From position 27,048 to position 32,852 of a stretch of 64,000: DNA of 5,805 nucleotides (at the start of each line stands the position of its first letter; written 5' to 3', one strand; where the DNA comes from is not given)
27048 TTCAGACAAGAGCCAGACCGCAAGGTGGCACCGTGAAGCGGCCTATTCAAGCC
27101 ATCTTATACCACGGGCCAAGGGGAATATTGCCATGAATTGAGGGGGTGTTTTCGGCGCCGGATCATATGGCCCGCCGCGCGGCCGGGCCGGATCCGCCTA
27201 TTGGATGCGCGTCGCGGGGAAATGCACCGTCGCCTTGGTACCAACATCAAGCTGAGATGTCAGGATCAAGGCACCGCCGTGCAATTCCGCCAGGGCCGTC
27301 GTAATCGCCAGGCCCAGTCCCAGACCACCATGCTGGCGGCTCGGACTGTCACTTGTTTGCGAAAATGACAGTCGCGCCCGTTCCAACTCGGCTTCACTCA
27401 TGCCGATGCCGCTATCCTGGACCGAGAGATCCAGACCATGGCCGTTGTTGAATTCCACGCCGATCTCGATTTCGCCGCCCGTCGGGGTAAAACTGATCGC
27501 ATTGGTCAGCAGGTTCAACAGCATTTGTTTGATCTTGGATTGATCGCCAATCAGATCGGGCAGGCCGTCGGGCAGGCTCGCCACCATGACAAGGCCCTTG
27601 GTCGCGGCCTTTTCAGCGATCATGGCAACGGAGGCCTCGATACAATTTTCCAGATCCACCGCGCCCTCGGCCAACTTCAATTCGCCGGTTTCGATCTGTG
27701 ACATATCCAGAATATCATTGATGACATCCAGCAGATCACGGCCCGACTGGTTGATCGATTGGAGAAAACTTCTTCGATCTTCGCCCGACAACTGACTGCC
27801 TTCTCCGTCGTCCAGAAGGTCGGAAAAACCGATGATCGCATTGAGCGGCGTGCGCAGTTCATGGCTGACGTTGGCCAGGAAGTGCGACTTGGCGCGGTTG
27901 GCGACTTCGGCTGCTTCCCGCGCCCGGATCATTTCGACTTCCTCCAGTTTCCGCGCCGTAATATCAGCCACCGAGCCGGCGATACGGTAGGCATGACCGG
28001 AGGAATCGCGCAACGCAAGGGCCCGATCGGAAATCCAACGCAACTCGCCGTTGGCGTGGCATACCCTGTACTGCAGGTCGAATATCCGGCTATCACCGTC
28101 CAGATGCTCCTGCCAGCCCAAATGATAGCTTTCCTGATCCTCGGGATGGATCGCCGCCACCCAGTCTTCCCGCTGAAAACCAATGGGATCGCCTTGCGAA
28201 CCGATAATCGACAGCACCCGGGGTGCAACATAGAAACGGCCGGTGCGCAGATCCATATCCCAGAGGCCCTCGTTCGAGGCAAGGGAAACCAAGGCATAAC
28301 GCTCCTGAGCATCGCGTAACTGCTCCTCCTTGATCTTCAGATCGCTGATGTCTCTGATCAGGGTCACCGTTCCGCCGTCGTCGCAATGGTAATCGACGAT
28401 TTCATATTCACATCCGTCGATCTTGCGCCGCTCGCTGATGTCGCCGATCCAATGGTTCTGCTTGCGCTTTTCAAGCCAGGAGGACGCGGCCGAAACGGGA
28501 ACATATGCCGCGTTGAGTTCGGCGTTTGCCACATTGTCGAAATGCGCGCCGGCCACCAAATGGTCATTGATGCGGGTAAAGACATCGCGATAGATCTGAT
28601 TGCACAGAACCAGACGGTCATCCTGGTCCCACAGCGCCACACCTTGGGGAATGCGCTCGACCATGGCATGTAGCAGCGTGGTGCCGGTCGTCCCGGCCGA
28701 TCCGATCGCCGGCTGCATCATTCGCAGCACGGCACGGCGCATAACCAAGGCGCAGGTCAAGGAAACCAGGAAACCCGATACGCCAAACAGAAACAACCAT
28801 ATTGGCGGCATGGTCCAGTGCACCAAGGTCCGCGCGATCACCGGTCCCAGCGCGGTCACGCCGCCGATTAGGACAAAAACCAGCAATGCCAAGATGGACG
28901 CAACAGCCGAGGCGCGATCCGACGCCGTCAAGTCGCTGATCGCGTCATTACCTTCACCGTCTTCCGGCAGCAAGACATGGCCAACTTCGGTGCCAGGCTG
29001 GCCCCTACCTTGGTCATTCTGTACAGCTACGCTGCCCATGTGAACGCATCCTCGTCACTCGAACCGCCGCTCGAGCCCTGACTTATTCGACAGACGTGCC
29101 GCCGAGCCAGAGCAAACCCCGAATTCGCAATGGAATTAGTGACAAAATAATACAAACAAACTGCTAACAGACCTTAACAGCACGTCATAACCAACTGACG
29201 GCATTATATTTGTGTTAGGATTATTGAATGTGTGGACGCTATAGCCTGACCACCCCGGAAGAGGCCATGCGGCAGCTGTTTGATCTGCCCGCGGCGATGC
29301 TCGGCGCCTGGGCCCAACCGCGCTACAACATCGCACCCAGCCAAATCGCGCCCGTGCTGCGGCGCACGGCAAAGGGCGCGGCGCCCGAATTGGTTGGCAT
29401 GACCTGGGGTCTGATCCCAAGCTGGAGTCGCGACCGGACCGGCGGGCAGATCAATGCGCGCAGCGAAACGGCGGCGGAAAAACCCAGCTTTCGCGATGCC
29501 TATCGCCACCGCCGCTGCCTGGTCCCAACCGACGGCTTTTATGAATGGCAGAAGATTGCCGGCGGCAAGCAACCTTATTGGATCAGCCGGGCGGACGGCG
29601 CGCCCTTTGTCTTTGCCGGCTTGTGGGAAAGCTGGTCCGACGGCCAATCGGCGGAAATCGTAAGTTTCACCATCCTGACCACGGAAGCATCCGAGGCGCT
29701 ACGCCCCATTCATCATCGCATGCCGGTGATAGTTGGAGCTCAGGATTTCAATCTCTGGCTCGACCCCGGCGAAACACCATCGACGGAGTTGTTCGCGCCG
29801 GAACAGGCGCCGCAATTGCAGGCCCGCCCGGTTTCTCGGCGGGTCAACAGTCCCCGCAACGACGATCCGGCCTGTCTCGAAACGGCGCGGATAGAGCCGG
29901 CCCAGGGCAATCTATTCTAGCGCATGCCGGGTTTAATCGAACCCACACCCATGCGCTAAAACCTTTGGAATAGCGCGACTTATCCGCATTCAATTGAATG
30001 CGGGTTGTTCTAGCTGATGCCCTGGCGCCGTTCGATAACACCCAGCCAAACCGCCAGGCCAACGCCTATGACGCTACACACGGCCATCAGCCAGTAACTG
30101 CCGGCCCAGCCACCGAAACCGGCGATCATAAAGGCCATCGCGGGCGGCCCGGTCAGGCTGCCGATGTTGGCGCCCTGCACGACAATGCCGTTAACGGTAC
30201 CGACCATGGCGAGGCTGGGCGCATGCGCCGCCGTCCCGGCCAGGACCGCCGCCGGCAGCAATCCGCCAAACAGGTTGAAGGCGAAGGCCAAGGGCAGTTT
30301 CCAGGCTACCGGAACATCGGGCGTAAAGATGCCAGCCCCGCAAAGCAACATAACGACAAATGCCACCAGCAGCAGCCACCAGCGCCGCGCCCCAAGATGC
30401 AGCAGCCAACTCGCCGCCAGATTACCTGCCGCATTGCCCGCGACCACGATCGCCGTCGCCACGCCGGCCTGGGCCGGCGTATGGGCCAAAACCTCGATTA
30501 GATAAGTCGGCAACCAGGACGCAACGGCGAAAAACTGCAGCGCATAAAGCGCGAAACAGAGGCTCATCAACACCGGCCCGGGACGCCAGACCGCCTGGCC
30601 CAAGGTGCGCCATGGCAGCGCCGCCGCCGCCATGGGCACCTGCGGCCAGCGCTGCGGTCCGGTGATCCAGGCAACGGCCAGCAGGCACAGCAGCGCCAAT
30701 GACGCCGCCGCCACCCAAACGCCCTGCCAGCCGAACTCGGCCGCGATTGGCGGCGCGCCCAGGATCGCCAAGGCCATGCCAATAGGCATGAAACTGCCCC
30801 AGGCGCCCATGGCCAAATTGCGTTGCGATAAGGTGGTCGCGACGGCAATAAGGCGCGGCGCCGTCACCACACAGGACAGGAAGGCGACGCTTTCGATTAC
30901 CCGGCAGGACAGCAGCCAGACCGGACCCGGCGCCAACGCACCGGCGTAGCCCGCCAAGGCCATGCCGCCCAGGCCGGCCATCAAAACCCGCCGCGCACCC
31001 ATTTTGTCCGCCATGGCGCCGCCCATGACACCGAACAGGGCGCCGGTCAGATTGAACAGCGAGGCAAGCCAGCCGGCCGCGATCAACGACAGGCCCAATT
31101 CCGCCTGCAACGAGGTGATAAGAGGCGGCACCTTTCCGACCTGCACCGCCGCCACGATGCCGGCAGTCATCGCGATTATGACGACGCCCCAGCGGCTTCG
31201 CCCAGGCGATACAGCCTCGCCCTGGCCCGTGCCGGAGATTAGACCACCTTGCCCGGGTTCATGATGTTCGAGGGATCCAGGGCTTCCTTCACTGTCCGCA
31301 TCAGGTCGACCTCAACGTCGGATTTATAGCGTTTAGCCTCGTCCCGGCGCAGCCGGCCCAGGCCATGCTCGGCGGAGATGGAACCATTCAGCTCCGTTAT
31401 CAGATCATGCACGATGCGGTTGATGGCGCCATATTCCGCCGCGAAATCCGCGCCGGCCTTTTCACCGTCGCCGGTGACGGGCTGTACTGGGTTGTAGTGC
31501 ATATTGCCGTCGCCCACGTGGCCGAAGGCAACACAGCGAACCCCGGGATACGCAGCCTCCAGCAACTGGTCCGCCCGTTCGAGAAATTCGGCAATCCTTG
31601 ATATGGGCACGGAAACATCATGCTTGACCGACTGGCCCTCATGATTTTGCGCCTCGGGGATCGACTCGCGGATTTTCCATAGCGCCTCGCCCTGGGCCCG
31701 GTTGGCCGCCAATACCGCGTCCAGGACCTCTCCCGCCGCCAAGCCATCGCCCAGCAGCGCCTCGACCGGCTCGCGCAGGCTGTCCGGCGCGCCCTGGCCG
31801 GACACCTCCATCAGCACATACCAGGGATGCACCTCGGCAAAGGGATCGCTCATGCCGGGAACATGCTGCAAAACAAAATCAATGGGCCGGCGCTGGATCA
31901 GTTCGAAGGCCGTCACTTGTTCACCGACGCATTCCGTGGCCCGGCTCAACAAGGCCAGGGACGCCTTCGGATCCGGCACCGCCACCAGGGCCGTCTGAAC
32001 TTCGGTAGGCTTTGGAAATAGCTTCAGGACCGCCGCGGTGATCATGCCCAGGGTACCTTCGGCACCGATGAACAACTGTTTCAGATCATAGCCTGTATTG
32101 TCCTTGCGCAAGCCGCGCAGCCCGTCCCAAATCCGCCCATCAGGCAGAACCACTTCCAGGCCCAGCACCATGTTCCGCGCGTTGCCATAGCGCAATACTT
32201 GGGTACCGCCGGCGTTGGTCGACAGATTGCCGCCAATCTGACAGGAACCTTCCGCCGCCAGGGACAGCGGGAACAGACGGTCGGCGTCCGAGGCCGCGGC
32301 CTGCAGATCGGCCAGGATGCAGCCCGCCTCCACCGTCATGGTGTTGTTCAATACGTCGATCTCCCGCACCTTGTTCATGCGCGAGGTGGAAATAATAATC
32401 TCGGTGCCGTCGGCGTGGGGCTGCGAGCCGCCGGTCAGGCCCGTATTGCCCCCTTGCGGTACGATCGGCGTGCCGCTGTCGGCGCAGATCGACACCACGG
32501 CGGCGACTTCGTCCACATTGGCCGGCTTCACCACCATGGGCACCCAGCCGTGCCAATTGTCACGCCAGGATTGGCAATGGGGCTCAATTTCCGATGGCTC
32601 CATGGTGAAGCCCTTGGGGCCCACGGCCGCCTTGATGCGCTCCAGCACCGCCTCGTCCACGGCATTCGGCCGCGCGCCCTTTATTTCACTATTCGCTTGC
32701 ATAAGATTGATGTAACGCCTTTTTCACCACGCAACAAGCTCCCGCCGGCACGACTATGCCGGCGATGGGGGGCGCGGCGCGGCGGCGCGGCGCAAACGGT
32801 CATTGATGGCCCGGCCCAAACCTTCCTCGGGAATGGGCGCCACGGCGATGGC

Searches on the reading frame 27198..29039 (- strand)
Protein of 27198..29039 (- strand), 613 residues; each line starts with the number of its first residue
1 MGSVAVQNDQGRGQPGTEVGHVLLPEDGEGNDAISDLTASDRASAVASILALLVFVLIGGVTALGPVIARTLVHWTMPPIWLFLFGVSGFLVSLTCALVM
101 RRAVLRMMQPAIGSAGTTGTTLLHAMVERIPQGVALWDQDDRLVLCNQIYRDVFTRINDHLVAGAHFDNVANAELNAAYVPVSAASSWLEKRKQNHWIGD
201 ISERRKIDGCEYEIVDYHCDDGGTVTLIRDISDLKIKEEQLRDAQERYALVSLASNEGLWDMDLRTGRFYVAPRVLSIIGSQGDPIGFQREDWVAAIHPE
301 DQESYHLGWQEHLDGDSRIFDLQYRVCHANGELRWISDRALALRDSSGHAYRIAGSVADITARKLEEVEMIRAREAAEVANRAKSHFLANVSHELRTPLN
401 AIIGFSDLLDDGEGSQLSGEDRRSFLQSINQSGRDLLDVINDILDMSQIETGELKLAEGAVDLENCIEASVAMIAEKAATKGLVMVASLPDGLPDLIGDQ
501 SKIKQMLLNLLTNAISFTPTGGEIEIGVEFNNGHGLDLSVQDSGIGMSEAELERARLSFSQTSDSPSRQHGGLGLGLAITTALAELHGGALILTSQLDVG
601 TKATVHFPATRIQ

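Call 9: search_protein_families(library=pfam, proteins=[window:27198-29039:-])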
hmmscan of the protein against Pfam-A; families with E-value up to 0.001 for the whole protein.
window:27198-29039:- (613 aa): 6 families
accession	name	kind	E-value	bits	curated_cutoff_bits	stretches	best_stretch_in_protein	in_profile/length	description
PF02518.31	HATPase_c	-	1.6e-23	83.7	26.4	1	498-610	1-110/111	Histidine kinase-, DNA gyrase B-, and HSP90-like ATPase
PF00512.31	HisKA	-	1.3e-20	73.6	26.9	1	383-452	1-66/66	His Kinase A (phospho-acceptor) domain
PF08447.18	PAS_3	-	8.7e-17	61.6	25.6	1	269-356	2-88/89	PAS fold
PF12860.13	PAS_7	-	1.4e-10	41.8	27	1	127-237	1-113/115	PAS fold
PF08448.16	PAS_4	-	7.6e-10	39.4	23.1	1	297-364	43-109/110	PAS fold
PF13589.12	HATPase_c_3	-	2.2e-06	28.2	25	1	506-579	6-79/137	Histidine kinase-, DNA gyrase B-, and HSP90-like ATPase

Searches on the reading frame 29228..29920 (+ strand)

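Call 9: search_protein_families(library=pfam, proteins=[window:29228-29920:+])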
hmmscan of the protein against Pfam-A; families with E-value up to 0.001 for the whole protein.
window:29228-29920:+ (230 aa): 1 family
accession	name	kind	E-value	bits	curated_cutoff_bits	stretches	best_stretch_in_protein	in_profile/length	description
PF02586.19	SRAP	-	1.3e-71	241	27.1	1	1-209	1-214/214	SOS response associated peptidase (SRAP)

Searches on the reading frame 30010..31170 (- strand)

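Call 9: search_protein_families(library=pfam, proteins=[window:30010-31170:-])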
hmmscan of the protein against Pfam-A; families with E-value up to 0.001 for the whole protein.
window:30010-31170:- (386 aa): 1 family
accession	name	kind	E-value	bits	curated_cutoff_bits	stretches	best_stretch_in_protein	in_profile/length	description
PF07690.21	MFS_1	-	1.2e-40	140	33.4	2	3-329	4-334/347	Major Facilitator Superfamily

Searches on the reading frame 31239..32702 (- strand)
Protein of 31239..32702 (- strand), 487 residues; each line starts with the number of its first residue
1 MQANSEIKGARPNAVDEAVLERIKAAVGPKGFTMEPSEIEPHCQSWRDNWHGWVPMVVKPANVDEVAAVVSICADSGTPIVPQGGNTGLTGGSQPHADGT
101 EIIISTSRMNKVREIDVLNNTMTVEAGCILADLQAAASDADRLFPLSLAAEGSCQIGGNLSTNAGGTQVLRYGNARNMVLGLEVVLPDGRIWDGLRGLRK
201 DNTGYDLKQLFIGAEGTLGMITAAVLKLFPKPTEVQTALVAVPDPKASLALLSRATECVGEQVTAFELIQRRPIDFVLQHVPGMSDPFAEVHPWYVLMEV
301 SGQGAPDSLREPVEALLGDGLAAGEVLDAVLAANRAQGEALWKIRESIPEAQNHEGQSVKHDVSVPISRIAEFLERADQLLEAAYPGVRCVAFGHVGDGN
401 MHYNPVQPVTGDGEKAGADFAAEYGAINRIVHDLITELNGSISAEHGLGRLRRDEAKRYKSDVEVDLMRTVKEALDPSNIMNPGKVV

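Call 62: search_protein_families(library=pfam, proteins=[window:31239-32702:-], max_evalue=0.00001)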
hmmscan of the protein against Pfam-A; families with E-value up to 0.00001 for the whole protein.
window:31239-32702:- (487 aa): 2 families
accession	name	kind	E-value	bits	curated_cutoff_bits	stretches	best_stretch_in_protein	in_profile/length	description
PF02913.24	FAD-oxidase_C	-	1.9e-54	185.4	21.2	1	231-486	1-248/248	FAD linked oxidases, C-terminal domain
PF01565.28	FAD_binding_4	-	4.7e-37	127.2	26.4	1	56-192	3-136/139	FAD binding domain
